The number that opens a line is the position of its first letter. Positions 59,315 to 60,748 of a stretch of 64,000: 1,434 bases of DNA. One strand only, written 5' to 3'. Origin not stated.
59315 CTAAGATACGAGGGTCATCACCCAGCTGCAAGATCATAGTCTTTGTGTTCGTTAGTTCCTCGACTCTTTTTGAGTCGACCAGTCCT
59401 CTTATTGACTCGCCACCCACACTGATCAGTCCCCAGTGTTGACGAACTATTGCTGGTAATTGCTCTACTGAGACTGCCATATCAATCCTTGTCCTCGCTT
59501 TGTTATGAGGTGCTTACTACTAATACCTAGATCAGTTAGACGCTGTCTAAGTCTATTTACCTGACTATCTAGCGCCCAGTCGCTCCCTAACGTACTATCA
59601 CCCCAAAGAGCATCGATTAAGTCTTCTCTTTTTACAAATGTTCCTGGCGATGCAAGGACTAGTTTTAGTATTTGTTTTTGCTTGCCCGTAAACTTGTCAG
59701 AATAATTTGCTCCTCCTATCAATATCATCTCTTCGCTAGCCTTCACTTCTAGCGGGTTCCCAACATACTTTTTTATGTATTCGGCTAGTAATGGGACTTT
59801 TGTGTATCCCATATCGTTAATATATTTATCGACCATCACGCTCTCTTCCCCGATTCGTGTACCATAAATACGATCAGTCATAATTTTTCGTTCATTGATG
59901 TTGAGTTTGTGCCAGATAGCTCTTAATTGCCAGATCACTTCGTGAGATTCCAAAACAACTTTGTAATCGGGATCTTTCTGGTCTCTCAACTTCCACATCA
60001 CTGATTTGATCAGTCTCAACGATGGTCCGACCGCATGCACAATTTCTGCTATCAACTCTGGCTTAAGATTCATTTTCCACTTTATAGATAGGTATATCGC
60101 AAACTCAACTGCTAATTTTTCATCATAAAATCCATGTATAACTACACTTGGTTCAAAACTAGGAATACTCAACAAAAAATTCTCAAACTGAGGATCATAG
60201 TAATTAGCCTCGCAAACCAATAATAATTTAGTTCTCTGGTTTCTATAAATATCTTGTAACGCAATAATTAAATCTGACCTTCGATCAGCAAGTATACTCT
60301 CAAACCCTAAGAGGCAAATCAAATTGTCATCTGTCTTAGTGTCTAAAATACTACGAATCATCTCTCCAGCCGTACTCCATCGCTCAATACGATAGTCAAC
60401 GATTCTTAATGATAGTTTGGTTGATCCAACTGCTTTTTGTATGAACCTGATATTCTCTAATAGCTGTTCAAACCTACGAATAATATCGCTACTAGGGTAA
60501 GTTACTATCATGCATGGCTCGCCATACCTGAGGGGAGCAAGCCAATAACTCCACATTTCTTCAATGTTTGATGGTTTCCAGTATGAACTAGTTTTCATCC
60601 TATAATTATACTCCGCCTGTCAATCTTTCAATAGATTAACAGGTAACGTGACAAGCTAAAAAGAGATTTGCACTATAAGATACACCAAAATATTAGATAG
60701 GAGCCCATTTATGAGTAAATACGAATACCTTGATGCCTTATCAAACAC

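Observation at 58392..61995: AT-rich four-gene island with an atypical OmpR-type wHTH protein and palindromic operator: candidate undescribed module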

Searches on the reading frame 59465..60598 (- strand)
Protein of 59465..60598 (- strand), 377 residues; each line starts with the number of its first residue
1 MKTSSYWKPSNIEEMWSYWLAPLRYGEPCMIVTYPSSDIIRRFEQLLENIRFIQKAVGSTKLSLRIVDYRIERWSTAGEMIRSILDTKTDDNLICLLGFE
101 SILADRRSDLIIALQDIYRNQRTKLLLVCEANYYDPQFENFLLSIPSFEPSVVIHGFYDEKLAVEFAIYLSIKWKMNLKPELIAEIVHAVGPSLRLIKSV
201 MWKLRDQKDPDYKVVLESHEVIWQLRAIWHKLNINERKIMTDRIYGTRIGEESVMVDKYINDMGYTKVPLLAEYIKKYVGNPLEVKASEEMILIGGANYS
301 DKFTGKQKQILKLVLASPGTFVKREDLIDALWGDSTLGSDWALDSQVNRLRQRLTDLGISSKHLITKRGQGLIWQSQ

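Call 3: search_protein_families(library=pfam, proteins=[window:59465-60598:-], max_evalue=1)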
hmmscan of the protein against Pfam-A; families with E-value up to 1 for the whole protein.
window:59465-60598:- (377 aa): 1 family
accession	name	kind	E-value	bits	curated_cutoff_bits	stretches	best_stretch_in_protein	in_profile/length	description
PF00486.34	Trans_reg_C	-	2.9e-12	46.9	26.2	1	303-371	6-74/77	Transcriptional regulatory protein, C terminal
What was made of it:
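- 59465..60598 (-): p377: DNA-binding protein made of a P-loop-less AAA+/STAND-like module (residues ~25-280) and a C-terminal OmpR/PhoB winged helix (residues 283-377). Probable autoregulator of the cassette. PF00486 at residues 303-371, E 2.9e-12 (call 3).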

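Call 4: search_protein_families(library=ncbifam, proteins=[window:59465-60598:-], max_evalue=1)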
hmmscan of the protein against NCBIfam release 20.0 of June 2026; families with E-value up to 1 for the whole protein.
window:59465-60598:- (377 aa): 22 families
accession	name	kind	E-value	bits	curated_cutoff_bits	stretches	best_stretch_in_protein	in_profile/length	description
NF053854.1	RespRegPhoBBctds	equivalog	8.3e-09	35.1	270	1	280-374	135-224/225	two-component system response regulator PhoB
NF008296.0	PRK11083.1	equivalog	7.1e-07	28.9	273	1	306-373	157-224/228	two-component system response regulator CreB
NF045944.1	ResRegRpaBCyano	equivalog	1.7e-06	27.6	330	1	303-375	154-228/229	response regulator transcription factor RpaB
NF007982.1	PRK10710.1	equivalog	9.7e-06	25.3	380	1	303-376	156-229/235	envelope stress response regulator BaeR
TIGR02154.1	PhoB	equivalog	6.6e-05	22.3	296.2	1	309-371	161-222/226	phosphate regulon transcriptional regulator PhoB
NF040534.1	resp_reg_YycF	equivalog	0.00014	21.3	340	1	304-373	157-226/231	response regulator YycF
NF005568.0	PRK07239.1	equivalog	0.00044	19.3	273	1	292-359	297-360/381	uroporphyrinogen-III synthase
NF041209.1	resp_regPieR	equivalog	0.0014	18.2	450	1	300-355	155-210/231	two component system response regulator PieR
NF000404.1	vanR-D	exception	0.0024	17.4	500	1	286-371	145-227/232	vancomycin resistance response regulator transcription factor VanR-D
NF007977.0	PRK10701.1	equivalog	0.0028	17.2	330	1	315-374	174-233/241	two-component system response regulator RstA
NF007546.0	PRK10161.1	equivalog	0.0061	16.2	471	1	308-372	160-223/229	phosphate response regulator transcription factor PhoB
NF033117.2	vanR_ACDEGLN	exception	0.0087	15.7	350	1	303-371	154-222/226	VanR-ABDEGLN family response regulator transcription factor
NF041733.1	resp_reg_CseB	equivalog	0.0095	15.3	350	1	303-369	160-221/228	two-component system response regulator CseB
NF007820.0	PRK10529.1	equivalog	0.011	15.1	325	1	307-371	156-220/225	two-component system response regulator KdpE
NF008078.0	PRK10816.1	equivalog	0.018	14.5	336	1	300-374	147-220/223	two-component system response regulator PhoP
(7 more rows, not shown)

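Call 5: search_protein_families(library=padloc, proteins=[window:59465-60598:-], max_evalue=1)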
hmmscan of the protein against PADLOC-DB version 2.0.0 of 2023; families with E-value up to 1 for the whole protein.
window:59465-60598:- (377 aa): 0 families

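Call 6: search_protein_families(library=phrogs, proteins=[window:59465-60598:-], max_evalue=1)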
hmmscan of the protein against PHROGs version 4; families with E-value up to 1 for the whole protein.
window:59465-60598:- (377 aa): 3 families
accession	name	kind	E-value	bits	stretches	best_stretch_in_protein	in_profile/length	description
phrog_731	-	unknown function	1.3e-09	38.8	1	278-376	130-226/227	-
phrog_8439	-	unknown function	0.046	12.8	1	276-324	591-639/853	-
phrog_6888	-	unknown function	0.34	11.8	1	79-96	20-37/50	-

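Call 9: search_solved_structures(query=window:59465-60598:-, max_evalue=1)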
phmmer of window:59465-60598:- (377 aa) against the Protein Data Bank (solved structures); distinct sequences matched with E-value up to 1: 32.
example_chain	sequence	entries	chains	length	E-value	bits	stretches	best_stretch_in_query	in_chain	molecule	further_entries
6cqg_A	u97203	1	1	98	4.1e-05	26.1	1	304-372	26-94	DNA-binding response regulator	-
5za3_A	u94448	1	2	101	6.3e-05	25.5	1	303-375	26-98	DNA-binding response regulator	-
2oqr_A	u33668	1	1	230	0.00017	24.1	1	305-371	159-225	Sensory transduction protein regX3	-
2hqn_A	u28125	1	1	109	0.00031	23.2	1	283-371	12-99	Putative TRANSCRIPTIONAL REGULATOR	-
2hwv_A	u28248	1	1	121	0.00038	22.9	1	302-372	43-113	DNA-binding response regulator VicR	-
2naz_A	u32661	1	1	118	0.00055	22.4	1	302-374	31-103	Transcriptional regulatory protein RstA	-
7cx5_A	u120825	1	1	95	0.00072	22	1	303-360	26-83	Transcriptional regulatory protein CssR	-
2zxj_A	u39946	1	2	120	0.0013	21.2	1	304-375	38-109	Transcriptional regulatory protein walR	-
2d1v_A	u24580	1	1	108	0.0014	21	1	302-372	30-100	Transcriptional regulatory protein yycF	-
2hqr_A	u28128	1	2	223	0.0016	20.8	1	283-371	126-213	Putative TRANSCRIPTIONAL REGULATOR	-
4b09_A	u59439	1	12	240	0.0018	20.7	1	304-376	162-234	TRANSCRIPTIONAL REGULATORY PROTEIN BAER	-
5dcm_B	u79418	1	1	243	0.0083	18.5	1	306-375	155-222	PhoB family transcriptional regulator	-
5dcl_A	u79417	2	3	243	0.0099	18.2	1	306-375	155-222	PhoB family transcriptional regulator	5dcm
8uvx_B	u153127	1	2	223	0.015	17.6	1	287-370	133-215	DNA-binding response regulator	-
8uuz_A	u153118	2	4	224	0.016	17.6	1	287-370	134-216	DNA-binding response regulator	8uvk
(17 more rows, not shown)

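Call 11: find_homologous_proteins(query=window:59465-60598:-)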
Query window:59465-60598:- (377 aa): 11 proteins with E <= 0.001 among 1956 candidates.
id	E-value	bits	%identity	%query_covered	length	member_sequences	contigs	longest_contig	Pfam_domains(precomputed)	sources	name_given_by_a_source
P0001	9.5e-251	849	100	100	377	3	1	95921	PF00486.35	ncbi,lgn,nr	ncbi:helix-turn-helix domain-containing protein [Candidatus Woesebacteria bacterium]|nr:helix-turn-h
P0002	1.6e-197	674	87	92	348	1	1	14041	PF00486.35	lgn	-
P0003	1.3e-116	408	54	86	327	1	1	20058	-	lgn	-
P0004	7.4e-114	399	49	100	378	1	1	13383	PF00486.35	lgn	-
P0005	9.8e-111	389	46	100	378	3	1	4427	PF00486.35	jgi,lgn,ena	-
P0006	1.0e-109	385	46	100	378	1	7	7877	PF00486.35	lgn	-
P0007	1.1e-109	385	47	96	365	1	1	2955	PF00486.35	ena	-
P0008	8.0e-104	366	49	92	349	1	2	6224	PF00486.35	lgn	-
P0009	3.1e-101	357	44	100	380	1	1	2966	PF00486.35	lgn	-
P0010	2.7e-97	344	45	92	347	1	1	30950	PF00486.35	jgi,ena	-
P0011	1.5e-66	243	33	100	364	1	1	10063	PF00486.35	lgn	-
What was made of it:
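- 59465..60598 (-): 11 clusters among 5.8 billion proteins (call 11).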

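Call 12: find_encoding_contigs(protein=P0002, flank=8000, max_places=3)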
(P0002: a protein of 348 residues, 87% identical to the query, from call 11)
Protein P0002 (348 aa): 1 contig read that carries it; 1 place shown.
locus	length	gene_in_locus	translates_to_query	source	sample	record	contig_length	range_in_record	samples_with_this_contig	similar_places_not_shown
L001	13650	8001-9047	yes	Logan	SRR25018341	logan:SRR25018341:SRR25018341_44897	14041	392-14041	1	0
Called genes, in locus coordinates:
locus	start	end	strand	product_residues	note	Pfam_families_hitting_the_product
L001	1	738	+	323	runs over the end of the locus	PF00303:Thymidylat_synt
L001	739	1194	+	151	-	PF00186:DHFR_1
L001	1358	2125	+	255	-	PF00763:THF_DHG_CYH, PF02882:THF_DHG_CYH_C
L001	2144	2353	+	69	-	-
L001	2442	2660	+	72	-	-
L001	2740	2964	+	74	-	-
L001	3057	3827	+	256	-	PF00318:Ribosomal_S2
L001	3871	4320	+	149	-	PF25025:EF-Ts_N (faint), PF00889:EF_TS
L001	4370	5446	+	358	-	PF02163:Peptidase_M50, PF13180:PDZ_2 (weak), PF17820:PDZ_6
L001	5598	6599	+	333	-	PF01933:CofD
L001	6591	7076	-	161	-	-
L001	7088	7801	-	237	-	-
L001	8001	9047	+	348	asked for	PF00486:Trans_reg_C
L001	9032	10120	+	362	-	-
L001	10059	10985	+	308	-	-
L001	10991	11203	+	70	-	PF01165:Ribosomal_S21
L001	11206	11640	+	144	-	PF09424:YqeY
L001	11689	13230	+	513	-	-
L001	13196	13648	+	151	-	?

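Call 13: find_encoding_contigs(protein=P0003, flank=8000, max_places=3)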
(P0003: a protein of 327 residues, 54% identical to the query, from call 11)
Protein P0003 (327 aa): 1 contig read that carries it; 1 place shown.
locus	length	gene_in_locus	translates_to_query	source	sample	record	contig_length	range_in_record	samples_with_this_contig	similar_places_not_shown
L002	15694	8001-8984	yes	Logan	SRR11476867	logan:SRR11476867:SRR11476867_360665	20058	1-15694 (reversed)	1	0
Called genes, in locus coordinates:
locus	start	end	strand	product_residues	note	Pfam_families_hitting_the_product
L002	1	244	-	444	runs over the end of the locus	PF00464:SHMT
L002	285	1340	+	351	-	PF00303:Thymidylat_synt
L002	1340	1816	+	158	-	PF00186:DHFR_1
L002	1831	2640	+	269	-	PF00763:THF_DHG_CYH, PF02882:THF_DHG_CYH_C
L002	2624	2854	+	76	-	-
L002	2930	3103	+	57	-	-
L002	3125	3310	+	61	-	-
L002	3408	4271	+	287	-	PF00318:Ribosomal_S2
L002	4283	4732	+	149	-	PF00889:EF_TS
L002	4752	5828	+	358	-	PF02163:Peptidase_M50, PF17820:PDZ_6 (weak)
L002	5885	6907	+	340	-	PF01933:CofD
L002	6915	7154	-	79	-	-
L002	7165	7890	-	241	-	-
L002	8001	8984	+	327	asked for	-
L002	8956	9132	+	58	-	PF00486:Trans_reg_C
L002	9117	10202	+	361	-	-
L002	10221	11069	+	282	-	-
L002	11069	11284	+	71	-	PF01165:Ribosomal_S21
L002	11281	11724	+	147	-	PF09424:YqeY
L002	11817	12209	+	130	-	PF02130:YbeY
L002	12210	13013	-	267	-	-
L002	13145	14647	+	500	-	PF13177:DNA_pol3_delta2, PF13401:AAA_22 (weak), PF00004:AAA, PF07728:AAA_5 (faint), PF22608:DNAX_ATPase_lid (faint), PF20964:DnaX_C (weak)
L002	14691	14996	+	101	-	PF02575:YbaB_DNA_bd (weak)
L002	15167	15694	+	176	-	?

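Call 14: find_encoding_contigs(protein=P0004, flank=8000, max_places=3)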
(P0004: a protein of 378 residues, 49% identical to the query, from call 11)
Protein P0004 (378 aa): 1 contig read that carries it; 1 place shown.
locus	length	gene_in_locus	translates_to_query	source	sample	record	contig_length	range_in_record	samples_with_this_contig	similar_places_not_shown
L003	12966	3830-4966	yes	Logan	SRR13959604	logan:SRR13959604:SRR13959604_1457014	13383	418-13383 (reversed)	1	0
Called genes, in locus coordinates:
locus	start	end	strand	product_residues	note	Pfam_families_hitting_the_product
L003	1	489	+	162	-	?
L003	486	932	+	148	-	PF00889:EF_TS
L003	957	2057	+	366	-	PF02163:Peptidase_M50, PF04495:GRASP55_65 (weak), PF17820:PDZ_6 (faint)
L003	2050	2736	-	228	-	PF08843:AbiEii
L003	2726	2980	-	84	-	-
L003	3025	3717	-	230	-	-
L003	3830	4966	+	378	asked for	PF00486:Trans_reg_C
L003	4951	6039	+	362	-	-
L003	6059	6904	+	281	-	-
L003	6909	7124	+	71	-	PF01165:Ribosomal_S21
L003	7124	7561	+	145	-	PF09424:YqeY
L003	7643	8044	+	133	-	PF02130:YbeY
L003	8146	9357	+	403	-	PF06068:TIP49 (faint), PF13177:DNA_pol3_delta2, PF00004:AAA, PF07728:AAA_5 (weak), PF13401:AAA_22 (weak), PF22608:DNAX_ATPase_lid (weak)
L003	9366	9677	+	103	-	PF02575:YbaB_DNA_bd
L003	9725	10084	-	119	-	PF05635:23S_rRNA_IVP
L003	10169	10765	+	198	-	PF21176:RecR_HhH, PF02132:RecR_ZnF (weak), PF01751:Toprim, PF13662:Toprim_4, PF21175:RecR_C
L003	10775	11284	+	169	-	PF00004:AAA (weak), PF13238:AAA_18 (weak), PF13671:AAA_33 (weak), PF01202:SKI (weak)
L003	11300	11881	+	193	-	PF05014:Nuc_deoxyrib_tr (weak)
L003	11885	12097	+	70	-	-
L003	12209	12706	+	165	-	-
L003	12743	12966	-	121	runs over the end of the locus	PF05635:23S_rRNA_IVP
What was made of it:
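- On AbiE / MenAT toxin-antitoxin systems: By contrast, the neighbouring L003 gene does hit PF08843 AbiEii (call 14).
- Closest known: AbiE / MenAT. Same: A bona fide AbiEii gene occupies the same hotspot in L003 (call 14).
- The same hotspot holds AbiEii in L003 (call 14).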

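Call 15: find_encoding_contigs(protein=P0010, flank=8000, max_places=3)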
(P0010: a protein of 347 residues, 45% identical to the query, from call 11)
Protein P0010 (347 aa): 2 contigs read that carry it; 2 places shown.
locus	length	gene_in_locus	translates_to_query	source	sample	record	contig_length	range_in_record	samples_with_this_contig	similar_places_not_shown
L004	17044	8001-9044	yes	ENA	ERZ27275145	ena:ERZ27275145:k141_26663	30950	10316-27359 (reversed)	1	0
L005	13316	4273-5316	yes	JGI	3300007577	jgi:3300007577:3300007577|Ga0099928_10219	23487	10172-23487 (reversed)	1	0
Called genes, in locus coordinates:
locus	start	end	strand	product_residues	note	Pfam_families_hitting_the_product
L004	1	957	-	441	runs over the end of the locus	PF00464:SHMT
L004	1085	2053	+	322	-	PF00303:Thymidylat_synt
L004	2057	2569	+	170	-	PF00186:DHFR_1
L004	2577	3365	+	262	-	PF00763:THF_DHG_CYH, PF02882:THF_DHG_CYH_C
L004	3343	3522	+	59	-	-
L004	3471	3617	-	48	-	-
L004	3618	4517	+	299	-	PF00318:Ribosomal_S2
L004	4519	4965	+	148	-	PF25025:EF-Ts_N (weak), PF00889:EF_TS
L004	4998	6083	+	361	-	PF14257:DUF4349 (weak)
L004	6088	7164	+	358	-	PF02163:Peptidase_M50, PF13180:PDZ_2 (faint), PF17820:PDZ_6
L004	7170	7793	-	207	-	-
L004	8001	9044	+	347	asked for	PF00486:Trans_reg_C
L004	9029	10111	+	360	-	-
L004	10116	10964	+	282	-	-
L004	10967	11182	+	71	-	PF01165:Ribosomal_S21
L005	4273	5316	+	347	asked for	PF00486:Trans_reg_C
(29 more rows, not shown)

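Call 16: find_encoding_contigs(protein=P0011, flank=8000, max_places=3)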
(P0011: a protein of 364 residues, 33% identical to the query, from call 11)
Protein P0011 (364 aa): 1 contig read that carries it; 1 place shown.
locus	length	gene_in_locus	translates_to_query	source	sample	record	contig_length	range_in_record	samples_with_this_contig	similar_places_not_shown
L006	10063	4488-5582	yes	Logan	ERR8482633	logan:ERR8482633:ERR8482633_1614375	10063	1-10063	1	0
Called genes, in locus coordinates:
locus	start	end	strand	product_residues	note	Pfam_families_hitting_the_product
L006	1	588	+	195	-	?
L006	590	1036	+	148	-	PF25025:EF-Ts_N (weak), PF00889:EF_TS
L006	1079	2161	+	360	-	PF14257:DUF4349 (weak)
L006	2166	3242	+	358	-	PF02163:Peptidase_M50, PF17820:PDZ_6 (weak)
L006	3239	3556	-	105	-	-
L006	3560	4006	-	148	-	-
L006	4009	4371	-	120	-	-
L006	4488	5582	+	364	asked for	PF00486:Trans_reg_C (weak)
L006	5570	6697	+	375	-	-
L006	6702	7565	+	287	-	-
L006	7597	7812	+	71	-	PF01165:Ribosomal_S21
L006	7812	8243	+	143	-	PF09424:YqeY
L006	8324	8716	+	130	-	PF02130:YbeY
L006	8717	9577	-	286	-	-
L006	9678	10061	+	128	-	?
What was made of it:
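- Tried and rejected: This was my first conclusion, from six syntenic loci (calls 12-16).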

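Call 22: search_solved_structures(query=A1, max_evalue=10)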
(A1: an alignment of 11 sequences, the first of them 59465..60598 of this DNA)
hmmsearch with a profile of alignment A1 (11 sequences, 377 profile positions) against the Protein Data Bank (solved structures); distinct sequences matched with E-value up to 10: 72 (the best 60 are shown).
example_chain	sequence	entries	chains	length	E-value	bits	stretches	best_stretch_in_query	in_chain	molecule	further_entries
5za3_A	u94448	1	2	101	4.2e-08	35.4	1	285-375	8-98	DNA-binding response regulator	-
2d1v_A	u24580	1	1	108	1.6e-07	33.5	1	288-372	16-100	Transcriptional regulatory protein yycF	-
2oqr_A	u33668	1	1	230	2.1e-07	33.1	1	282-371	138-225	Sensory transduction protein regX3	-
6cqg_A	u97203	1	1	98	2.7e-07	32.7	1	302-372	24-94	DNA-binding response regulator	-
1kgs_A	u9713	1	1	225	5.4e-07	31.7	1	303-373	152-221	DNA BINDING RESPONSE REGULATOR D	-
2hwv_A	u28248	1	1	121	5.9e-07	31.6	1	285-372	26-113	DNA-binding response regulator VicR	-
4b09_A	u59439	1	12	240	1.8e-06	30.1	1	309-375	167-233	TRANSCRIPTIONAL REGULATORY PROTEIN BAER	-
2zxj_A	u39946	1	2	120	8.2e-06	27.9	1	293-373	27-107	Transcriptional regulatory protein walR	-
2hqn_A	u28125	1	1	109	8.7e-06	27.8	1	288-369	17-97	Putative TRANSCRIPTIONAL REGULATOR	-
5dcm_B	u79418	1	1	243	1.7e-05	26.8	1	297-373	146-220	PhoB family transcriptional regulator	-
5dcl_A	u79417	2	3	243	1.9e-05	26.7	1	297-372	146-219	PhoB family transcriptional regulator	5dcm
2hqr_A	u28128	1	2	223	3.9e-05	25.6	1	288-369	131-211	Putative TRANSCRIPTIONAL REGULATOR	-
5x5l_A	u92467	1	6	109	5.3e-05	25.2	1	287-369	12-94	AdeR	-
3t72_A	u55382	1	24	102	6.8e-05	24.8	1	309-374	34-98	Phosphate regulon transcriptional regulatory protein phoB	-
1qqi_A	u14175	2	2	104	7.1e-05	24.8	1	309-374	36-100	PHOSPHATE REGULON TRANSCRIPTIONAL REGULATORY PROTEIN PHOB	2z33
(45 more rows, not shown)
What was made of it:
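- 59486..59692 (-): OmpR/PhoB-type wHTH domain of p377 (residues 303-371). The recognition-helix segment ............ is the most conserved part of the protein. Calls 3, 9, 22.
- On OmpR/PhoB winged-helix DNA-binding domain (Trans_reg_C, PF00486): PDB profile hits to many OmpR-family DNA-binding domains (call 22).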

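Call 34: predict_structure(alignment_id=A1)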
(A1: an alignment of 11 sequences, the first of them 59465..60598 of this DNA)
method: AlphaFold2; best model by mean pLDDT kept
length: 377 residues; sequences in the alignment: 11
mean_pLDDT: 86.0   pTM: 0.71
mean pLDDT of the five models: 86.0, 84.3, 80.9, 80.6, 76.0
residues with pLDDT >= 90: 151; 70-90: 198; 50-70: 26; < 50: 2
segments of 3 or more residues with pLDDT < 50: none
pLDDT, mean of each block of 10 residues (from residue 1): 70 93 90 88 89 87 90 93 76 92 93 90 91 85 83 90 95 90 92 92 82 88 90 88 80 86 91 83 70 80 89 86 88 72 89 79 80 80
secondary structure, 60 per line:
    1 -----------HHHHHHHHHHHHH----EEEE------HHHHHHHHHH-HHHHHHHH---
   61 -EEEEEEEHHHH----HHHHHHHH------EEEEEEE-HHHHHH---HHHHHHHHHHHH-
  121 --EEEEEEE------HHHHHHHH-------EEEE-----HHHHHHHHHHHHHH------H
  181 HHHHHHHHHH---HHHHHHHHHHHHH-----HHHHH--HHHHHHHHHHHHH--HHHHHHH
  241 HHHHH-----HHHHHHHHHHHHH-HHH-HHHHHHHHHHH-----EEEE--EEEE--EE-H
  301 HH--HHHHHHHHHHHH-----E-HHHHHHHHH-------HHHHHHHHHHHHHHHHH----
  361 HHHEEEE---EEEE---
elements in order: H12-24 E29-32 H39-48 H50-57 E62-68 H69-72 H77-84 E91-97 H99-104 H108-119 E123-129 H136-143 E151-154 H160-173 H180-190 H194-206 H212-216 H219-231 H234-245 H251-263 H269-279 E285-288 E291-294 H305-316 H324-332 H340-356 E364-367 E371-374
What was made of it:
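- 59465..60598 (-): AF2 model pLDDT 86 (call 34).
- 59969..60526 (-): AAA+/STAND-like alpha/beta core plus lid of p377 (residues ~25-210). The Walker A position reads T-Y-P-G/S-S-D-x-x-R-R with no GK[ST]. Invariant residues include E100, C129, E130 and R205; N132 is nearly invariant (90% or more). Secondary structure with 5 strands at 29-32, 62-68, 91-97, 123-129 and 151-154, followed by helices (call 34).
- On AAA+ / STAND P-loop NTPases: AF2 model at pLDDT 86 with strands at 29-32, 62-68, 91-97, 123-129 and 151-154 plus helices at 160-206 (call 34).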

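Call 56: find_related_loci(query=A1, collection=genome_contigs, flank=6000)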
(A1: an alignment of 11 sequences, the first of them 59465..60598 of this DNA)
Query A1 (377 aa) in genome_contigs; peptide patterns used: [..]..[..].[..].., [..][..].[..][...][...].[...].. (x = any residue, [..] = any of these).
43 stretches matched a pattern; 1 encode a relative of the query (tblastn E <= 1e-3); 1 distinct loci.
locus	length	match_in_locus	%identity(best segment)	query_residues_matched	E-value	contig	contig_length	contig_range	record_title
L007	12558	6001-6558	23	187-377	5e-5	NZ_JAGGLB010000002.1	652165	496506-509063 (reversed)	Paenibacillus eucommiae strain DSM 26048 Ga0454136_02, whole genome shotgun sequence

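Call 94: find_related_loci(query=A1, collection=viral_contigs, flank=5000)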
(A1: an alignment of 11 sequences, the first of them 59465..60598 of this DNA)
Query A1 (377 aa) in viral_contigs; peptide patterns used: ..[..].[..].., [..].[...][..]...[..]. (x = any residue, [..] = any of these).
43 stretches matched a pattern, but none encodes a relative of the query by tblastn (E <= 1e-3).

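Call 104: search_protein_families(library=pfam, proteins=[L001:6591-7076:-, L002:6915-7154:-, L003:2726-2980:-, L006:4009-4371:-, L006:3560-4006:-, L006:3239-3556:-], max_evalue=0.01)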
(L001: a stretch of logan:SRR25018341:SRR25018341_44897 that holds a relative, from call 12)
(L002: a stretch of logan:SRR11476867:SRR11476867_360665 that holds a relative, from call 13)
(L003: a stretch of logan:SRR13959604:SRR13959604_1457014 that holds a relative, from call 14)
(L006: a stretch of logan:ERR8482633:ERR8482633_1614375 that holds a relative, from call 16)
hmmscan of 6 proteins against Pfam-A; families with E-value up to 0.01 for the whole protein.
L001:6591-7076:- (161 aa): 0 families

L002:6915-7154:- (79 aa): 0 families

L003:2726-2980:- (84 aa): 0 families

L006:4009-4371:- (120 aa): 0 families

L006:3560-4006:- (148 aa): 0 families

L006:3239-3556:- (105 aa): 0 families
